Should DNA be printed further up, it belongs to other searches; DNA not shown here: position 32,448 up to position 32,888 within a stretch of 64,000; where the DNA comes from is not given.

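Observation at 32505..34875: Shared ~30-aa post-signal module (I/L)(E/Q)PE(D/Q/N)G...(S/T)ASG(G/N)xY(V/I)(Q/R)F on four otherwise different secreted proteins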

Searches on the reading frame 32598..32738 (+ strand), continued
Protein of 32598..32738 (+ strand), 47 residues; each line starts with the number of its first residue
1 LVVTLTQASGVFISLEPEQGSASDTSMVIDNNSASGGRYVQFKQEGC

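Call 74: search_protein_families(library=pfam, proteins=[L003:4945-7083:+, L005:4960-8109:+, L004:1693-3399:+, L003:3872-4945:+, L005:3860-4957:+, L004:3914-4969:+, L009:3911-5245:+, L008:3842-5053:+, L002:1058-2464:-], max_evalue=0.001)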
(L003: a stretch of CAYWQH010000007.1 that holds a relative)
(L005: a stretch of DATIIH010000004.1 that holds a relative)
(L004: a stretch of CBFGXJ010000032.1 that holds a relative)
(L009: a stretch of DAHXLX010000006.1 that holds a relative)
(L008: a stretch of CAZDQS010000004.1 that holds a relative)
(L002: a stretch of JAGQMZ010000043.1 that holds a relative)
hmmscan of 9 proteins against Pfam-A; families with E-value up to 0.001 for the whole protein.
L003:4945-7083:+ (713 aa): 5 families
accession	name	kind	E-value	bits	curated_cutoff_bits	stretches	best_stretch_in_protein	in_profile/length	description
PF17957.7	Big_7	-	3.6e-34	117.7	24.1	2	353-420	1-70/70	Bacterial Ig domain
PF04185.19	Phosphoesterase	-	1.1e-17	64.7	23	1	128-280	131-290/356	Phosphoesterase family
PF00404.24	Dockerin_1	-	1.1e-07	32.4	22.9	1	663-707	2-52/57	Dockerin type I domain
PF09136.16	Glucodextran_B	-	9.5e-06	25.9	27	0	353-438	1-80/83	Glucodextranase, domain B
PF19077.6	Big_13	-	0.00047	21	27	1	610-654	56-100/102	Bacterial Ig-like domain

L005:4960-8109:+ (1050 aa): 8 families
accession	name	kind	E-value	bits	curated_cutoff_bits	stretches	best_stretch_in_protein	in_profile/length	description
PF17957.7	Big_7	-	2.5e-47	159.8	24.1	3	463-530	1-70/70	Bacterial Ig domain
PF00149.33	Metallophos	-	2.4e-09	38.3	21.5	1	143-357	3-191/191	Calcineurin-like phosphoesterase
PF16640.11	Big_3_5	-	3.5e-06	27.9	35.5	1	468-552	2-88/88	Bacterial Ig-like domain (group 3)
PF16656.11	Pur_ac_phosph_N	-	6.6e-06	27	30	1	43-125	2-81/93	Purple acid Phosphatase, N-terminal domain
PF19077.6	Big_13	-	7.1e-06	26.9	27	0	499-549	48-100/102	Bacterial Ig-like domain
PF00041.27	fn3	-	2.1e-05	25.1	25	0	878-959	1-83/84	Fibronectin type III domain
PF14008.11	Metallophos_C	-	3.8e-05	24.7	23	0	368-428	2-55/63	Iron/zinc purple acid phosphatase-like protein C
PF13750.12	Big_3_3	-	0.00012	22.2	27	1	738-805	2-73/157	Bacterial Ig-like domain (group 3)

L004:1693-3399:+ (569 aa): 11 families
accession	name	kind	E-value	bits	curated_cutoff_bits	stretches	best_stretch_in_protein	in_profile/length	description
PF17957.7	Big_7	-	1.4e-22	80.6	24.1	1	169-236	1-70/70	Bacterial Ig domain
PF00041.27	fn3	-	1.8e-20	73.4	25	2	357-441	1-81/84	Fibronectin type III domain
PF13620.12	CarboxypepD_reg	-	7.7e-16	58.7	32.3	1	478-555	2-81/82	Carboxypeptidase regulatory-like domain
PF13715.12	CarbopepD_reg_2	-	1.3e-10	41.6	32.2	1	478-554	1-75/88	CarboxypepD_reg-like domain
PF19077.6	Big_13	-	8.8e-05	23.4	27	0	189-252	34-98/102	Bacterial Ig-like domain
PF25059.1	FN3_DSCAM-DSCAML_C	-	0.00011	22.9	39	0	408-452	45-89/89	DSCAM/DSCAML C-terminal Fn3-like domain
PF17210.9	SdrD_B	-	0.00014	22.5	29.7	1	492-534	25-70/112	SdrD B-like domain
PF17802.7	SpaA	-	0.00016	22.2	23.1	1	488-528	13-57/91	Prealbumin-like fold domain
PF24421.1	Ig_J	-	0.00019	21.9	29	0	505-533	59-86/104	Tip attachment protein J, Ig-like domain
PF05887.16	Trypan_PARP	-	0.00022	21.6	100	1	432-472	40-81/134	Procyclic acidic repetitive protein (PARP)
PF25788.1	Ig_Rha78A_N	-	0.00089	19.9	27.4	0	369-445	17-101/105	Rha78A-like, N-terminal immunoglobulin domain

L003:3872-4945:+ (358 aa): 2 families
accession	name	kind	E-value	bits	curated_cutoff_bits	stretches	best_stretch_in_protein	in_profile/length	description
PF16317.11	Glyco_hydro_99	-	3.8e-14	53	33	1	112-224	56-163/341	Glycosyl hydrolase family 99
PF14307.12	Glyco_tran_WbsX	-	0.00011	22.3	25.1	0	201-246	143-188/350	Glycosyltransferase WbsX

L005:3860-4957:+ (366 aa): 0 families

L004:3914-4969:+ (352 aa): 1 family
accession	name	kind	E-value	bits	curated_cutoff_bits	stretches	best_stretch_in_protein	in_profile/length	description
PF01374.23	Glyco_hydro_46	-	7.1e-75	251.7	27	1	101-329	2-210/210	Glycosyl hydrolase family 46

L009:3911-5245:+ (445 aa): 2 families
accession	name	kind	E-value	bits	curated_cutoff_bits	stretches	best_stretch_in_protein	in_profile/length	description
PF00150.24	Cellulase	-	7.1e-12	45.8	23.5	1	81-396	9-266/272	Cellulase (glycosyl hydrolase family 5)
PF11790.14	Glyco_hydro_cc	-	0.00011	22.3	21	1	332-409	148-220/237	Glycosyl hydrolase catalytic core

L008:3842-5053:+ (404 aa): 0 families

L002:1058-2464:- (469 aa): 1 family
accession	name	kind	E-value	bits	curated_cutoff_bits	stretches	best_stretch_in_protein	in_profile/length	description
PF05426.18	Alginate_lyase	-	3.5e-22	79.6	22.2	1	132-418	28-269/275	Alginate lyase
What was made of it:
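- Tried and rejected: I initially put the shared neighbour family down to common Big_7 domains (call 74).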

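Call 95: search_protein_families(library=pfam, proteins=[P0100, P0053, P0030, P0098], max_evalue=0.001)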
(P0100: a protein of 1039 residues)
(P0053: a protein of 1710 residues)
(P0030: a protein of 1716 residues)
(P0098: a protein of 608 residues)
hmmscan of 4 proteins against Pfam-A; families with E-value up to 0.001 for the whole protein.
P0100 (1039 aa): 2 families
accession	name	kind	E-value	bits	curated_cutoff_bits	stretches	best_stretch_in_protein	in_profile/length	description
PF17957.7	Big_7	-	6.2e-18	65.6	24.1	1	666-732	1-69/70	Bacterial Ig domain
PF00041.27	fn3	-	8.2e-11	42.4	25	1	760-847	1-83/84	Fibronectin type III domain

P0053 (1710 aa): 6 families
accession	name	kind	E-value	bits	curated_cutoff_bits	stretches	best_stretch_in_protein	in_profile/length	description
PF17957.7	Big_7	-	7.9e-44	148.6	24.1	3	880-950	1-70/70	Bacterial Ig domain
PF24517.2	CBM96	-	3.4e-28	99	26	1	1563-1709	8-164/164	Carbohydrate-binding module family 96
PF00041.27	fn3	-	4e-12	46.6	25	1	1286-1365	1-81/84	Fibronectin type III domain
PF19077.6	Big_13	-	8.3e-11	42.7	27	1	904-968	34-100/102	Bacterial Ig-like domain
PF13750.12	Big_3_3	-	3e-07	30.7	27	0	1150-1223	4-81/157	Bacterial Ig-like domain (group 3)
PF18370.7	RGI_lyase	-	9.4e-06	26.3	27.8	0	1298-1361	16-82/86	Rhamnogalacturonan I lyases beta-sheet domain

P0030 (1716 aa): 8 families
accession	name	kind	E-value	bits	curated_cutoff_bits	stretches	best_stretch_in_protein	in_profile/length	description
PF17957.7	Big_7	-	6.9e-62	206.5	24.1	4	872-939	1-70/70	Bacterial Ig domain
PF00041.27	fn3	-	4.5e-17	62.5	25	2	1285-1366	1-82/84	Fibronectin type III domain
PF16841.11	CBM60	-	5.2e-16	59.3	28.2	1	1626-1710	2-85/91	Ca-dependent carbohydrate-binding module xylan-binding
PF04185.19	Phosphoesterase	-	1.2e-07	31.7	23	1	637-800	131-290/356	Phosphoesterase family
PF17996.7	CE2_N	-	8.7e-07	29.4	27.9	0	1635-1683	38-86/108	Carbohydrate esterase 2 N-terminal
PF19077.6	Big_13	-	3.3e-06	27.9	27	0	1205-1275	31-99/102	Bacterial Ig-like domain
PF18370.7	RGI_lyase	-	2.2e-05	25.1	27.8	0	1294-1354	13-73/86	Rhamnogalacturonan I lyases beta-sheet domain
PF25788.1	Ig_Rha78A_N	-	0.00021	22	27.4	0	1426-1464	63-101/105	Rha78A-like, N-terminal immunoglobulin domain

P0098 (608 aa): 1 family
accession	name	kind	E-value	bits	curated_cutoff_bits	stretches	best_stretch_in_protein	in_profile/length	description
PF00722.28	Glyco_hydro_16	-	3.3e-06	27.1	22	1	411-603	5-174/175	Glycosyl hydrolases family 16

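Call 96: find_encoding_contigs(protein=P0045, flank=10000, max_places=1)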
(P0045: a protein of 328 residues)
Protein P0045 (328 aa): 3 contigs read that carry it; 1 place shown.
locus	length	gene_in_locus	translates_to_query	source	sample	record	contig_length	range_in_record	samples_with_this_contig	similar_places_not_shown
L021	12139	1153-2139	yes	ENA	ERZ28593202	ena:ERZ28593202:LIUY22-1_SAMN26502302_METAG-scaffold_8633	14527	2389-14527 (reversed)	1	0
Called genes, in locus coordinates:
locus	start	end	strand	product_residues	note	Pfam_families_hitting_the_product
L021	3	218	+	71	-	?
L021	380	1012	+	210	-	PF06055:ExoD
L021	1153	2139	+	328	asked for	PF00722:Glyco_hydro_16 (weak)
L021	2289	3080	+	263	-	PF00561:Abhydrolase_1, PF12146:Hydrolase_4 (weak), PF12697:Abhydrolase_6 (weak)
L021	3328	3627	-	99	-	-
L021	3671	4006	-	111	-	PF12840:HTH_20 (weak), PF01022:HTH_5 (weak)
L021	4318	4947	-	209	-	-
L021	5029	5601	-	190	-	-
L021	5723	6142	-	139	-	-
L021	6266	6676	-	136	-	PF00293:NUDIX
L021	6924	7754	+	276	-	PF00763:THF_DHG_CYH, PF02882:THF_DHG_CYH_C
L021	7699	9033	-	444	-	PF26299:MurL_N, PF26298:MurL_epimerase_C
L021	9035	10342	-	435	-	PF08245:Mur_ligase_M, PF02875:Mur_ligase_C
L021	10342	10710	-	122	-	PF00072:Response_reg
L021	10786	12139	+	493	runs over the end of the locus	-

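Call 97: find_encoding_contigs(protein=P0035, flank=10000, max_places=1)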
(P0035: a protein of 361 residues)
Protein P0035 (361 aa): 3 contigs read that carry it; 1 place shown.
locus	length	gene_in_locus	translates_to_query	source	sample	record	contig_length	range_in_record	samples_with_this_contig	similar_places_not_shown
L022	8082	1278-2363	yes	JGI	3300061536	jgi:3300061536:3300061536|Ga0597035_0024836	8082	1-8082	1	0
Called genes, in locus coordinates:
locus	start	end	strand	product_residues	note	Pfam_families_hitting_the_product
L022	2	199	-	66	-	?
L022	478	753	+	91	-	PF04149:DUF397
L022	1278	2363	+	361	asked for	-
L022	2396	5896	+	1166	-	PF16656:Pur_ac_phosph_N (weak), PF00149:Metallophos, PF19077:Big_13 (faint), PF06832:BiPBP_C (faint), PF17957:Big_7, PF17957:Big_7, PF00041:fn3 (weak), PF17957:Big_7, +2 more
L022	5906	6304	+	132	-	-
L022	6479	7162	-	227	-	-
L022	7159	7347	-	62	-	-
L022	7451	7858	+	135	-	-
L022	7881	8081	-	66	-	?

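Call 101: find_encoding_contigs(protein=P0100, flank=8000, max_places=1)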
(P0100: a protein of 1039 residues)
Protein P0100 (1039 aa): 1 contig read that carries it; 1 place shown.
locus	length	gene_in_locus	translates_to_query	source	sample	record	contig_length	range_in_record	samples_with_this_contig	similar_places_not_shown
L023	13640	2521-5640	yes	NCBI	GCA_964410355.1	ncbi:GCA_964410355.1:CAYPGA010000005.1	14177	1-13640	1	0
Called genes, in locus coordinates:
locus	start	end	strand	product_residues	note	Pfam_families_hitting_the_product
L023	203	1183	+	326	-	PF21338:Top1B_N_bact, PF01028:Topoisom_I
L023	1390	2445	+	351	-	PF07478:Dala_Dala_lig_C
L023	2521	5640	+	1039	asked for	PF17957:Big_7, PF00041:fn3 (weak)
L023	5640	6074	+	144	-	PF13473:Cupredoxin_1, PF00127:Copper-bind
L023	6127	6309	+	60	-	-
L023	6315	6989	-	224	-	PF21033:RMD1-3 (faint), PF00515:TPR_1, PF07719:TPR_2 (weak), PF00515:TPR_1 (weak), PF07719:TPR_2, PF13181:TPR_8 (weak), PF13374:TPR_10 (weak), PF13424:TPR_12 (weak), +9 more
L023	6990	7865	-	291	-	PF13177:DNA_pol3_delta2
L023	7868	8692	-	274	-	PF01479:S4, PF00849:PseudoU_synth_2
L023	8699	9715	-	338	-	PF00579:tRNA-synt_1b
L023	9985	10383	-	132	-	PF00380:Ribosomal_S9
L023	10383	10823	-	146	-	PF00572:Ribosomal_L13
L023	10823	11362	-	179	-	PF01196:Ribosomal_L17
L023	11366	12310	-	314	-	PF01193:RNA_pol_L, PF01000:RNA_pol_A_bac, PF03118:RNA_pol_A_CTD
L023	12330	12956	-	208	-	PF00163:Ribosomal_S4, PF01479:S4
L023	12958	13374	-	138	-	PF00411:Ribosomal_S11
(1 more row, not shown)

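Call 103: find_encoding_contigs(protein=P0109, flank=8000, max_places=1)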
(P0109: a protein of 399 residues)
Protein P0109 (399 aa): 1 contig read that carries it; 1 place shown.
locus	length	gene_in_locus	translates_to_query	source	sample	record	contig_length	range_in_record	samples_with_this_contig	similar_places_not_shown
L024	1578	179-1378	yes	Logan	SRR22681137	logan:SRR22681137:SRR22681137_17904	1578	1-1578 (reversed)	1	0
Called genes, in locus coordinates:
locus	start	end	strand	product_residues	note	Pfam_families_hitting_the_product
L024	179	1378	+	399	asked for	PF00150:Cellulase, PF13204:Apiosidase (weak)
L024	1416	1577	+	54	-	?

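Call 104: find_encoding_contigs(protein=P0113, flank=8000, max_places=1)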
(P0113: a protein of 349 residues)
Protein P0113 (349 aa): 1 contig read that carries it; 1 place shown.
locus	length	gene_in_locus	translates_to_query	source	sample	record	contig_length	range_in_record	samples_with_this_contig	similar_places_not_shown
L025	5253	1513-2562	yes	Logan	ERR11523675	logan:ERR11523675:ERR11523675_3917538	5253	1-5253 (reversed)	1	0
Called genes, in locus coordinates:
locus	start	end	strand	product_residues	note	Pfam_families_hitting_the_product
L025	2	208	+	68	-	?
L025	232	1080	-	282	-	PF00535:Glycos_transf_2, PF10111:Glyco_tranf_2_2, PF13641:Glyco_tranf_2_3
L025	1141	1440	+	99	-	-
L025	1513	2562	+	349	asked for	PF02156:Glyco_hydro_26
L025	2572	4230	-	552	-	PF00005:ABC_tran, PF00931:NB-ARC (faint), PF02463:SMC_N (weak), PF03193:RsgA_GTPase (faint), PF13555:AAA_29 (faint), PF12848:ABC_tran_Xtn, PF00005:ABC_tran, PF13476:AAA_23 (weak), +2 more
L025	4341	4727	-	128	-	-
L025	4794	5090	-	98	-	-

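Call 105: find_encoding_contigs(protein=P0160, flank=8000, max_places=1)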
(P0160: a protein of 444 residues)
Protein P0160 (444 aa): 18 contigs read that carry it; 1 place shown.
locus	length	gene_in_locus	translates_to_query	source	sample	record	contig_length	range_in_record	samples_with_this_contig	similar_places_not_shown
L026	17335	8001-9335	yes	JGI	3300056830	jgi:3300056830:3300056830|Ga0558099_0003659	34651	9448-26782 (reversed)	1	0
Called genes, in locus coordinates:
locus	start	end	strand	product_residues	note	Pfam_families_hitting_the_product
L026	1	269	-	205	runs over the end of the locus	PF01066:CDP-OH_P_transf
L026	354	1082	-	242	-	-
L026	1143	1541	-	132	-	PF00903:Glyoxalase (weak)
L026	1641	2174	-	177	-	PF13302:Acetyltransf_3 (weak), PF13420:Acetyltransf_4 (weak), PF00583:Acetyltransf_1, PF13673:Acetyltransf_10, PF13508:Acetyltransf_7, PF08445:FR47 (weak)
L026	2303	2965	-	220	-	-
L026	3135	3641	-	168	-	-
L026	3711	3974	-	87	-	-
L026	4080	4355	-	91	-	-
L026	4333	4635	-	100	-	-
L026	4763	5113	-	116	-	PF02452:PemK_toxin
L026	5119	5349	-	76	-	-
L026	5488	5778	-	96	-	-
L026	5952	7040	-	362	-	PF13624:SurA_N_3, PF13145:Rotamase_2 (weak), PF13616:Rotamase_3, PF00639:Rotamase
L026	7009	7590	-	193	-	-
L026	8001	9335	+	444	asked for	PF00150:Cellulase, PF02449:Glyco_hydro_42 (weak)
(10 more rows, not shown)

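Call 106: find_encoding_contigs(protein=P0150, flank=8000, max_places=1)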
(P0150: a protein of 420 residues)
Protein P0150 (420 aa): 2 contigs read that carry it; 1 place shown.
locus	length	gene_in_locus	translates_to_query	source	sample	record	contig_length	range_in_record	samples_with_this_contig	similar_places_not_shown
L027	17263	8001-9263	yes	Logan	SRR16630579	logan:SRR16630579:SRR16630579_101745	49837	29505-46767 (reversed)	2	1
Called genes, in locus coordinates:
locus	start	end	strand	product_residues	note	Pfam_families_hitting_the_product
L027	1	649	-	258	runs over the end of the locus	PF00481:PP2C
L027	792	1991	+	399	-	-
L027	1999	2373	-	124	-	PF06262:Zincin_1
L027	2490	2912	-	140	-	-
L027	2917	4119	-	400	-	PF02812:ELFV_dehydrog_N, PF00208:ELFV_dehydrog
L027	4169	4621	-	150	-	-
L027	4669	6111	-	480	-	PF00479:G6PD_N, PF02781:G6PD_C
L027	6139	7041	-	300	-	PF03446:NAD_binding_2, PF03807:F420_oxidored (weak), PF00393:6PGD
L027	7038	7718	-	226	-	PF01182:Glucosamine_iso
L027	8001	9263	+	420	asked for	PF00150:Cellulase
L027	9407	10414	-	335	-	PF01595:CNNM, PF00571:CBS (faint)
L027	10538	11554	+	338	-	PF11495:TrmB_EBD_N (faint), PF07894:SACK1 (faint), PF17941:PP_kinase_C_1 (faint), PF13091:PLDc_2, PF00614:PLDc (faint), PF13091:PLDc_2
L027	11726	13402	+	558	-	PF03816:LytR_cpsA_psr, PF13399:LytR_C (faint)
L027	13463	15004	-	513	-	PF00404:Dockerin_1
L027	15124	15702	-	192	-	PF04307:YdjM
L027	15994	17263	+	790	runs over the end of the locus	PF09971:DUF2206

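Call 110: list_cluster_members(proteins=[P0040, P0056, P0137, P0138, P0076, P0088, P0092, P0100, P0053, P0030])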
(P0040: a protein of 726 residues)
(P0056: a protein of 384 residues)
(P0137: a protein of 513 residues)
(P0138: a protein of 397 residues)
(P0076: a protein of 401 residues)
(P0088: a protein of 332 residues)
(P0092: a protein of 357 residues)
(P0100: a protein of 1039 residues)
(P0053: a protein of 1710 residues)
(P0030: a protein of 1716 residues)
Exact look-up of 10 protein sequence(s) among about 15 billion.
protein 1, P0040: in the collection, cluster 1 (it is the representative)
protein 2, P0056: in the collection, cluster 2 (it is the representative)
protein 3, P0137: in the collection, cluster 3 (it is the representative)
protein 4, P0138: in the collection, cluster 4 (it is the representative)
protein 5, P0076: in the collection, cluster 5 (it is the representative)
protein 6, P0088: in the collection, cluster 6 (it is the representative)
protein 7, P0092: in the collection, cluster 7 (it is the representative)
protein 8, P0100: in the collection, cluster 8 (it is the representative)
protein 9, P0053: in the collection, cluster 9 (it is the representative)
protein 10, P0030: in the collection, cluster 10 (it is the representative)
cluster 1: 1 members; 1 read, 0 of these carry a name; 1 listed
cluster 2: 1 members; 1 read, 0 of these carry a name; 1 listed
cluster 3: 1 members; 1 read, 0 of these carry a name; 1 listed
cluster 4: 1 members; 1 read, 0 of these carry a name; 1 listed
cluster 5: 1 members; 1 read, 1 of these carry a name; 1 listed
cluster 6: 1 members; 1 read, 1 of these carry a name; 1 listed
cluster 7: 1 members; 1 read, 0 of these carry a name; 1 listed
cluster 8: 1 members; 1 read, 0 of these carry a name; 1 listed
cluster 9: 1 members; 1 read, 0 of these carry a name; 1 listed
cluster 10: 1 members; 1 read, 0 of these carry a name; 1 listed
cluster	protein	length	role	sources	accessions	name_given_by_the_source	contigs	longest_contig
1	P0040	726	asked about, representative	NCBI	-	-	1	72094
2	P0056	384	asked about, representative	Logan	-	-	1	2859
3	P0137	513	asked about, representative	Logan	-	-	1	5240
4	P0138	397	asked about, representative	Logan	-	-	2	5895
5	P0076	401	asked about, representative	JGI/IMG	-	hypothetical protein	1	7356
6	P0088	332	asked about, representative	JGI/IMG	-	endonuclease/exonuclease/phosphatase family metal-dependent hydrolase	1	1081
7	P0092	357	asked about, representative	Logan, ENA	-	-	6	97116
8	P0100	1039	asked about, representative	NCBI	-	-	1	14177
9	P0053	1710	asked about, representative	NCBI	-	-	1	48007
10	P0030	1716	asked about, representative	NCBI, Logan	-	-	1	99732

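Call 111: find_encoding_contigs(protein=P0030, flank=10000, max_places=1)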
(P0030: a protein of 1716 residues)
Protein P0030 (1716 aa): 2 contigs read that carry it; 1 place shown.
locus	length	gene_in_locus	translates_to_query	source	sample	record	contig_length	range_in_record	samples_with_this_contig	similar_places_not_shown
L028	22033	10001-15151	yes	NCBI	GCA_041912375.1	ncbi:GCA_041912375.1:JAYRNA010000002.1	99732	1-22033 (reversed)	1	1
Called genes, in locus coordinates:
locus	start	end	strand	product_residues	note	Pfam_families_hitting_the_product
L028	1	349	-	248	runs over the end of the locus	PF00625:Guanylate_kin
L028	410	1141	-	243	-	-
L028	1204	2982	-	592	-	PF00009:GTP_EFTU, PF01926:MMR_HSR1 (weak), PF03144:GTP_EFTU_D2 (weak), PF00679:EFG_C, PF06421:LepA_C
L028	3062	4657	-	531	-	PF03023:MurJ, PF01554:MatE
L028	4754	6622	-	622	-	PF00004:AAA, PF07728:AAA_5 (faint), PF17862:AAA_lid_3, PF01434:Peptidase_M41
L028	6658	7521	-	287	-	PF01171:ATP_bind_3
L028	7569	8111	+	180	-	PF00300:His_Phos_1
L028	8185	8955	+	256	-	PF01925:TauE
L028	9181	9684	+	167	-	-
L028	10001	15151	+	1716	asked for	PF19077:Big_13 (faint), PF04185:Phosphoesterase (weak), PF17957:Big_7, PF17996:CE2_N (faint), PF17957:Big_7, PF00041:fn3, PF17957:Big_7, PF16841:CBM60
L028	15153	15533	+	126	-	PF13473:Cupredoxin_1 (weak)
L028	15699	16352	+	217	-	-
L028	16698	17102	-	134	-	-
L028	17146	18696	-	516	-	PF16241:DUF4900 (faint)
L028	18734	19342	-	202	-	PF07963:N_methyl (weak)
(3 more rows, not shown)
